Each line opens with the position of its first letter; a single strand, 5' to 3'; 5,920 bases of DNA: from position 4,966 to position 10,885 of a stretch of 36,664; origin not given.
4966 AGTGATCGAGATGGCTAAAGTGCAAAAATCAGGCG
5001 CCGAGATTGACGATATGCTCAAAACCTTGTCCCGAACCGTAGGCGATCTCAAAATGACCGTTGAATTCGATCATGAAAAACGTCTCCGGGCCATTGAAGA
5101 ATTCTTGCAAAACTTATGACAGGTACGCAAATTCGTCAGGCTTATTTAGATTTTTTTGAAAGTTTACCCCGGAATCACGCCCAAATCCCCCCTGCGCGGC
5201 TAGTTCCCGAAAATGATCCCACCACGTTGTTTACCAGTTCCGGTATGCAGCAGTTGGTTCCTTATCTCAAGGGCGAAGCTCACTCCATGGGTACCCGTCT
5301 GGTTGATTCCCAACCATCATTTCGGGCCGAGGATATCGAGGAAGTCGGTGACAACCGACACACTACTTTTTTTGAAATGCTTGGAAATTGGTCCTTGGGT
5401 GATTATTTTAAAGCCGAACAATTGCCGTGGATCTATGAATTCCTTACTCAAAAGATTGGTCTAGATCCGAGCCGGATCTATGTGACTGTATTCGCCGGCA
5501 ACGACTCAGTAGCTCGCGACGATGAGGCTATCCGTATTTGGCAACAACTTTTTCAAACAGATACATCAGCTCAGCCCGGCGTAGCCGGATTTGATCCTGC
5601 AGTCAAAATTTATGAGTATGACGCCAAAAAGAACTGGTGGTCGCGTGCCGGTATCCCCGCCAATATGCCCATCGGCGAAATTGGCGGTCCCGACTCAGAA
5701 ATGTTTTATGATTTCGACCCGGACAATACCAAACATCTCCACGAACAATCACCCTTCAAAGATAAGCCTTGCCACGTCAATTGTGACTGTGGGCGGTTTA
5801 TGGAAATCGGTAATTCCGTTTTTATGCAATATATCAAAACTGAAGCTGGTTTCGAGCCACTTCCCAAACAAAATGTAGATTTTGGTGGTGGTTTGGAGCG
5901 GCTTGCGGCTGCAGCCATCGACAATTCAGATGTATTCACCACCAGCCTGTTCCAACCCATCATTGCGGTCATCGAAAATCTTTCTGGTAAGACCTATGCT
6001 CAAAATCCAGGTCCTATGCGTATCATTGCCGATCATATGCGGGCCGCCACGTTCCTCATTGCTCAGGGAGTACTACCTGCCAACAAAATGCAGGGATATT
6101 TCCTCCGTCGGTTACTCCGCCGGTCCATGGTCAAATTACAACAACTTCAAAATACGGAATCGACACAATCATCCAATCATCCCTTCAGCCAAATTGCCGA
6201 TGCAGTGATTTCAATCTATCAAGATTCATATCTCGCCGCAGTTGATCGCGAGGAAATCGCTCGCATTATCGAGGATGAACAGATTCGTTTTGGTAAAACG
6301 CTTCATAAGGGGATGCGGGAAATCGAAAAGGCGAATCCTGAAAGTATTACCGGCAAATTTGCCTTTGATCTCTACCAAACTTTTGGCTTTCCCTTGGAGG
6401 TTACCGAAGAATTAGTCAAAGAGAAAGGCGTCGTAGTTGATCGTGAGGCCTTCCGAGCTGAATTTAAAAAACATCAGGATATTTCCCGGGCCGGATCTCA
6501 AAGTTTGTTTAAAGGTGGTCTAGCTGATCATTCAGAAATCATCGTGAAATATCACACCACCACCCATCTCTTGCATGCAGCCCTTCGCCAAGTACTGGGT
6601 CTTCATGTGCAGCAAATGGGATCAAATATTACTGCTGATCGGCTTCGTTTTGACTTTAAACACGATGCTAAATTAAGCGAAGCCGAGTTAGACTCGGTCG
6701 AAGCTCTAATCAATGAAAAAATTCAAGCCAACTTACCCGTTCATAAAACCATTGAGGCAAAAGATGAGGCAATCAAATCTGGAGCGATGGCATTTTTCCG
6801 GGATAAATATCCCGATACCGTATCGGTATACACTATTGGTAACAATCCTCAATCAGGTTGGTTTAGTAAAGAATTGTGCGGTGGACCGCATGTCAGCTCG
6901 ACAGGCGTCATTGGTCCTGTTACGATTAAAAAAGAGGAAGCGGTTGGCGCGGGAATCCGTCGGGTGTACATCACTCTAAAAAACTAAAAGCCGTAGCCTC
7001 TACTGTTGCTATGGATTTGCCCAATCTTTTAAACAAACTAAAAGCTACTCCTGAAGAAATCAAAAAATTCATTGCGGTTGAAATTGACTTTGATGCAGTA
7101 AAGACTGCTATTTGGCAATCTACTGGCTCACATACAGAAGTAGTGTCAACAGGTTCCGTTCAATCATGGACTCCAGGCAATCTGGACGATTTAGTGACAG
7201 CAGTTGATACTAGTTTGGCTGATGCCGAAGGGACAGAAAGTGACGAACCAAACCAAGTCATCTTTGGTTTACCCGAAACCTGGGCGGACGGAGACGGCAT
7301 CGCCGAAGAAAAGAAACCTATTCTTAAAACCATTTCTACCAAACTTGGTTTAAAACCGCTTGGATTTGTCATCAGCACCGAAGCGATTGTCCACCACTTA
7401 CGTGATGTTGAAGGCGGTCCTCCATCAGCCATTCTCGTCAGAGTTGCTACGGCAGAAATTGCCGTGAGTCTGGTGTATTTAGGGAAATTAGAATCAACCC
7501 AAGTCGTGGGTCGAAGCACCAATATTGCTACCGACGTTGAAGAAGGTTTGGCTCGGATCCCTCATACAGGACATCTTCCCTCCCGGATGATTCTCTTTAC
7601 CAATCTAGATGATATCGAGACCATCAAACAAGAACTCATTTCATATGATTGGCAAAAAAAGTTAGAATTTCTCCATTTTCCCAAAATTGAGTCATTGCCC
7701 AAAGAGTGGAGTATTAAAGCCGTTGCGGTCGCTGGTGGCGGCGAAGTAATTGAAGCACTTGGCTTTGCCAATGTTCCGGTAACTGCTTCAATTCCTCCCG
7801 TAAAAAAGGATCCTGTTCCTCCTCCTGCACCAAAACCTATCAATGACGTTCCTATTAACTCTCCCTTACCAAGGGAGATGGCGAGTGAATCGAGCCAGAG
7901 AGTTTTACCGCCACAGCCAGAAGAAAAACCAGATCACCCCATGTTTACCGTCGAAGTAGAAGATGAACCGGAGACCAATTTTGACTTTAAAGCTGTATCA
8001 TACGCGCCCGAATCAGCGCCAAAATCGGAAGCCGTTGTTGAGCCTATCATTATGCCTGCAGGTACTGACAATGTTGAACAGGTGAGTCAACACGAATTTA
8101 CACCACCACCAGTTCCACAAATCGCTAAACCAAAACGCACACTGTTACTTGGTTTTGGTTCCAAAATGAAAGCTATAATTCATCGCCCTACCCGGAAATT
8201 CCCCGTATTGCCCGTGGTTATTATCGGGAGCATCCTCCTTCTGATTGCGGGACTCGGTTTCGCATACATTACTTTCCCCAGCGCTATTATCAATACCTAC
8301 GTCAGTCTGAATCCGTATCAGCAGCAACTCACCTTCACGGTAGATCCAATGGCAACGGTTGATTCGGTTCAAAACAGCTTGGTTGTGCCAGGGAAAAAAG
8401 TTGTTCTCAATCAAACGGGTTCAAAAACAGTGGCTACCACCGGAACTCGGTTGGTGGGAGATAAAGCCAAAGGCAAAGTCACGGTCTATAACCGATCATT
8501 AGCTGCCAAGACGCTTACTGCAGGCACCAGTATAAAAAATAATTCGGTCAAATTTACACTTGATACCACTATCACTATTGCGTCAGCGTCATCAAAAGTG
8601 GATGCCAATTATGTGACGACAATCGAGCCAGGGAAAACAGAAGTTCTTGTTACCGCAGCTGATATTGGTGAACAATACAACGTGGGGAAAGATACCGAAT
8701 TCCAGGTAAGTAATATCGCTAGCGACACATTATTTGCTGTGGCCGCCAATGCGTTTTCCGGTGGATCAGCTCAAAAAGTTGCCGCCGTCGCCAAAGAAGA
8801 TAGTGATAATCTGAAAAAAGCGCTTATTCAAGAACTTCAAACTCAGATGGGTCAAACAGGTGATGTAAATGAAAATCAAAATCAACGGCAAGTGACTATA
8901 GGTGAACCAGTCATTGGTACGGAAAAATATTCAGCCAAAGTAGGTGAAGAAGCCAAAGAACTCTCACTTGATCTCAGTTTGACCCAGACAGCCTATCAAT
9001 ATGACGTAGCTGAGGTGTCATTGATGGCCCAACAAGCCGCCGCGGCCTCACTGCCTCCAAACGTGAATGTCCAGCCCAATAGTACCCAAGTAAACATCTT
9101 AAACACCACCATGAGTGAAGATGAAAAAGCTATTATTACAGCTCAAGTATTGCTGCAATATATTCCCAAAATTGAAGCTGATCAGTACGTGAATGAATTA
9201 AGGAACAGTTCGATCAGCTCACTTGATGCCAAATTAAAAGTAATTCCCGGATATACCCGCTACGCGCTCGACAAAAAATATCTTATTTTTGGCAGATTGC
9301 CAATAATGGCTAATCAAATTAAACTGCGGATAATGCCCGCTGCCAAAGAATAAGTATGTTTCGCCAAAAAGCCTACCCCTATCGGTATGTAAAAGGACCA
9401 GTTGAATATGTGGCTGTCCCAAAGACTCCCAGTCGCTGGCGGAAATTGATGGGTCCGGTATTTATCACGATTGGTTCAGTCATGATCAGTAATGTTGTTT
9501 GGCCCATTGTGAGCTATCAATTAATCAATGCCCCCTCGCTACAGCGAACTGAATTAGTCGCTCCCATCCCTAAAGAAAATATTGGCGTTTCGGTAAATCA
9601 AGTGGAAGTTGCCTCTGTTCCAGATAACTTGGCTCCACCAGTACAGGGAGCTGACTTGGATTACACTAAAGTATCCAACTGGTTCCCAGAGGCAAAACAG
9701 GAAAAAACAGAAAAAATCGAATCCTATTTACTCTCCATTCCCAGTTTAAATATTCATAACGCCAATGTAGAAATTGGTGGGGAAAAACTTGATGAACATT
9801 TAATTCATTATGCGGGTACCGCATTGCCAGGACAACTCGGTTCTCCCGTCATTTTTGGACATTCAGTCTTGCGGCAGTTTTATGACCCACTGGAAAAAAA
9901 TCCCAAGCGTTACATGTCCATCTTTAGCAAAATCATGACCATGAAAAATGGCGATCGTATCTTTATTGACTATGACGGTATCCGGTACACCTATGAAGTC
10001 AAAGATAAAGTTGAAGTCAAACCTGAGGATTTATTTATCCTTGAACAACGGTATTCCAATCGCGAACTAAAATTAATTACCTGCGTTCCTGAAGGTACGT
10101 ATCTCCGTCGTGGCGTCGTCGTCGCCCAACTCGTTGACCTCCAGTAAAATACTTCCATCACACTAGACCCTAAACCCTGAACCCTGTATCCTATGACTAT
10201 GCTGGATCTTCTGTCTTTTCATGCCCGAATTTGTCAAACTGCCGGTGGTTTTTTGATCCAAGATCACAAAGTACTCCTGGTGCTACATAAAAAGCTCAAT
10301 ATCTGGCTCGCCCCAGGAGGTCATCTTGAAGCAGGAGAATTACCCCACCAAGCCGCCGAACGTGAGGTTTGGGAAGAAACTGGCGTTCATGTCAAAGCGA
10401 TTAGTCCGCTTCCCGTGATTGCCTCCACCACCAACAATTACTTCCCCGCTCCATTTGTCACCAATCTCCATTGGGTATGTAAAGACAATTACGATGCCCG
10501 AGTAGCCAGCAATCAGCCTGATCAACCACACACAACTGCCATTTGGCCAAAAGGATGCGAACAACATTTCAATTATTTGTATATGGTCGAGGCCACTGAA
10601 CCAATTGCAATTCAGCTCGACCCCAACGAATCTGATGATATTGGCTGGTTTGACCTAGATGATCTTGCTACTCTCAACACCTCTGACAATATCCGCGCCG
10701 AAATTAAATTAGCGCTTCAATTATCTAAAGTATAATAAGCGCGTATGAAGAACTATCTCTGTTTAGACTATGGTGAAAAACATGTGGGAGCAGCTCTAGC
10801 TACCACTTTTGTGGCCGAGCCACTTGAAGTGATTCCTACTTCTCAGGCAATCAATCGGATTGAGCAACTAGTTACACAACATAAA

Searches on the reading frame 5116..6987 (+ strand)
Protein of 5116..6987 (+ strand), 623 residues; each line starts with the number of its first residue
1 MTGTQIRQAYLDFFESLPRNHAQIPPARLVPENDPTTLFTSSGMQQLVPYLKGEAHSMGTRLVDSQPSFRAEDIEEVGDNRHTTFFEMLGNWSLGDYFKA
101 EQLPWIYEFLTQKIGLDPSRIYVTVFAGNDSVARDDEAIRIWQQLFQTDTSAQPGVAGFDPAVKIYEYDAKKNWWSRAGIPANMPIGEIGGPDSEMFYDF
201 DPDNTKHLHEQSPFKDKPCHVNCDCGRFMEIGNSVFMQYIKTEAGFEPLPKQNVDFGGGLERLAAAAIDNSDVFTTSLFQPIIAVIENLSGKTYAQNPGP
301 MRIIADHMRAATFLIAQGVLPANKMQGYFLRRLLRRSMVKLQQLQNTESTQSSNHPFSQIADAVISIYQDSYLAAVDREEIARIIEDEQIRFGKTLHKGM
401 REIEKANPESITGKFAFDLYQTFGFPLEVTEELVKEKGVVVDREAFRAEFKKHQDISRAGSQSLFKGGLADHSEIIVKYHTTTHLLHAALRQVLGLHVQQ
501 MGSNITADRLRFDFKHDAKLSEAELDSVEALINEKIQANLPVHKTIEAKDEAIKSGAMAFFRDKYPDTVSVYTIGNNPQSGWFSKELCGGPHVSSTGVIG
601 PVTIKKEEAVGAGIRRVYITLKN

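Call 28: search_protein_families(library=pfam, proteins=[window:5116-6987:+])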
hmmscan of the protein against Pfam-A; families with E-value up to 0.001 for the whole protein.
window:5116-6987:+ (623 aa): 2 families
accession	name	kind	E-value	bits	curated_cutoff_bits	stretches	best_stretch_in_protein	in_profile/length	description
PF01411.24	tRNA-synt_2c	-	9.3e-103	345.1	30.3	1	5-483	1-452/552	tRNA synthetases class II (A)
PF07973.19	tRNA_SAD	-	1.1e-15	57.7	24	1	569-618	1-44/44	Threonyl and Alanyl tRNA synthetase second additional domain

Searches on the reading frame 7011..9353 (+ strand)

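Call 28: search_protein_families(library=pfam, proteins=[window:7011-9353:+])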
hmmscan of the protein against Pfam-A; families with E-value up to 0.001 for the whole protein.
window:7011-9353:+ (780 aa): 1 family
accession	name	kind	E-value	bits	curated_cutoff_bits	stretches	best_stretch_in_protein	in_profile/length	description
PF21110.3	GlxA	-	0.00011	23.2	27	1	485-568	1-89/105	GlxA beta barrel domain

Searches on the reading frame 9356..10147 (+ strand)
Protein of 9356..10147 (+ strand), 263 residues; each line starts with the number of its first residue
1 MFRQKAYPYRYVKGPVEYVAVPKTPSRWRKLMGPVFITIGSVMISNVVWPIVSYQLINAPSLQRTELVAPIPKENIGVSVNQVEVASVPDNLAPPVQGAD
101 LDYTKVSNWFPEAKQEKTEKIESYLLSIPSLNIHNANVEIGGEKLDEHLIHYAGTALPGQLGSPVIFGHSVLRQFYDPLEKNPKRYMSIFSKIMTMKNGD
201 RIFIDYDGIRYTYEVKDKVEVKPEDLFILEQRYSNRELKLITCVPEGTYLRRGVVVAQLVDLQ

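Call 28: search_protein_families(library=pfam, proteins=[window:9356-10147:+])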
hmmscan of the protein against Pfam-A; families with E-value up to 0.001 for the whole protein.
window:9356-10147:+ (263 aa): 1 family
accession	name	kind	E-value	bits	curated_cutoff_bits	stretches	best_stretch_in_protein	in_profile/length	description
PF04203.18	Sortase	-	1.5e-19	70.4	26.6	1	126-260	1-125/125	Sortase domain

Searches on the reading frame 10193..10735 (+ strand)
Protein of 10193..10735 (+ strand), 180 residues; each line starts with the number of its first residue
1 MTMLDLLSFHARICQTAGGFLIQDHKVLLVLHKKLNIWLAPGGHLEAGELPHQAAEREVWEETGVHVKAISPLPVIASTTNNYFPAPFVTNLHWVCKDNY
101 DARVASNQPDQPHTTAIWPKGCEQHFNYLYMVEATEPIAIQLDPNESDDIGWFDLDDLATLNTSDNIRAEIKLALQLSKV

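Call 28: search_protein_families(library=pfam, proteins=[window:10193-10735:+])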
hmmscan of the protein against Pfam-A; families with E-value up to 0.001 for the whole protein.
window:10193-10735:+ (180 aa): 1 family
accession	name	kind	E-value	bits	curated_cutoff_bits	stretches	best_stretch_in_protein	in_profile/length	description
PF00293.34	NUDIX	-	5.9e-18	65.6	21.1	1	16-162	5-121/134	NUDIX domain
